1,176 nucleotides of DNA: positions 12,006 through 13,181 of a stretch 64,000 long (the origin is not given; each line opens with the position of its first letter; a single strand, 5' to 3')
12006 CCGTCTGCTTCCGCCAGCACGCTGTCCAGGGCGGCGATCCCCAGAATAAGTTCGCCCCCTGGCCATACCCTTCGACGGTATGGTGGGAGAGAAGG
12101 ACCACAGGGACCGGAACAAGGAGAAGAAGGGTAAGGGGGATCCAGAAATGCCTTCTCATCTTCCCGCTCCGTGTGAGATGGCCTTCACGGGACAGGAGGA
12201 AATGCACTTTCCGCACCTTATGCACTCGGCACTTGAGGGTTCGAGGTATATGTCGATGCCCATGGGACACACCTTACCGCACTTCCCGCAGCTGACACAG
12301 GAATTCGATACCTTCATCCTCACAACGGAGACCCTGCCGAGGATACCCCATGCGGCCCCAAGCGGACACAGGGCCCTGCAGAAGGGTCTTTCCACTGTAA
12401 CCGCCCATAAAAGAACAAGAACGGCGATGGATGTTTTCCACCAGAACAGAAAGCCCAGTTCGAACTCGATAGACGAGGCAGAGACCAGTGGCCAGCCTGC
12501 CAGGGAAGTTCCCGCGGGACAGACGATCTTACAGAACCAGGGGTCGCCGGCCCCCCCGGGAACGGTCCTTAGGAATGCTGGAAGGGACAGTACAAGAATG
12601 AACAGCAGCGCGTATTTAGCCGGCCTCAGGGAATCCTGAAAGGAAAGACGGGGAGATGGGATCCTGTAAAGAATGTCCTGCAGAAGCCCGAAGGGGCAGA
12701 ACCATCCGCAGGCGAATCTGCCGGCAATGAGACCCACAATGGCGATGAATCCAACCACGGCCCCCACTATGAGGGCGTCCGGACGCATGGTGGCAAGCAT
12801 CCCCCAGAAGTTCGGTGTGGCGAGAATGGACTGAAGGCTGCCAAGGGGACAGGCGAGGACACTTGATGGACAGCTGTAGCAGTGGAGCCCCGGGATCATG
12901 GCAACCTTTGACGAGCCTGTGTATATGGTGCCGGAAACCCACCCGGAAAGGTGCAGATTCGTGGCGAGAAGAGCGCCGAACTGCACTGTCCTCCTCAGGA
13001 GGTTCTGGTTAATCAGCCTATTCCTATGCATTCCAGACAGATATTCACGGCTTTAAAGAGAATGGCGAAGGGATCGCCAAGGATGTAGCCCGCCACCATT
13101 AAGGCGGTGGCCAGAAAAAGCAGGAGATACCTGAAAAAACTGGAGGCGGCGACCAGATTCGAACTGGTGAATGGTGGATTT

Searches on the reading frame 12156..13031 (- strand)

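Call 3: search_protein_families(library=pfam, proteins=[window:12156-13031:-], max_evalue=0.01)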
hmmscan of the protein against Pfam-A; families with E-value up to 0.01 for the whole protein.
window:12156-13031:- (291 aa): 14 families
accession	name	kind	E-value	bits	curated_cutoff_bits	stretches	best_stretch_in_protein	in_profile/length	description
PF12801.12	Fer4_5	-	2.7e-11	43.7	22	2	90-130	6-46/48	4Fe-4S binding domain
PF14697.11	Fer4_21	-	1.6e-09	38.2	35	2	218-257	14-53/59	4Fe-4S dicluster domain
PF00037.32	Fer4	-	1.6e-07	31.3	21.1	1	269-286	7-24/24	4Fe-4S binding domain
PF13746.11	Fer4_18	-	1.9e-06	28.5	27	1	238-281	54-96/114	4Fe-4S dicluster domain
PF13187.11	Fer4_9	-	3.2e-06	27.5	27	2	245-285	2-52/52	4Fe-4S dicluster domain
PF12838.12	Fer4_7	-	2.8e-05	24.9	27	1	270-286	2-18/52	4Fe-4S dicluster domain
PF13237.11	Fer4_10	-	3.5e-05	24.1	25.5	2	242-281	6-53/53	4Fe-4S dicluster domain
PF25160.1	LdpA_Fe-S-bd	-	7.7e-05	22.8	27.6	0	215-258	7-41/49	LdpA Fe-S cluster-binding domain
PF13484.11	Fer4_16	-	0.00051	21.2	30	1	269-288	1-20/66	4Fe-4S double cluster binding domain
PF12837.12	Fer4_6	-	0.001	19.3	25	1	270-285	9-24/24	4Fe-4S binding domain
PF13183.11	Fer4_8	-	0.0014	19.6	27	0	268-282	3-17/68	4Fe-4S dicluster domain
PF12800.12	Fer4_4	-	0.0028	18.3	24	1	269-282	3-16/17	4Fe-4S binding domain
PF12797.12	Fer4_2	-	0.0034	17.7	24.5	0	242-256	7-21/22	4Fe-4S binding domain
PF13534.11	Fer4_17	-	0.0056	17.6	22.2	1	238-260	39-61/61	4Fe-4S dicluster domain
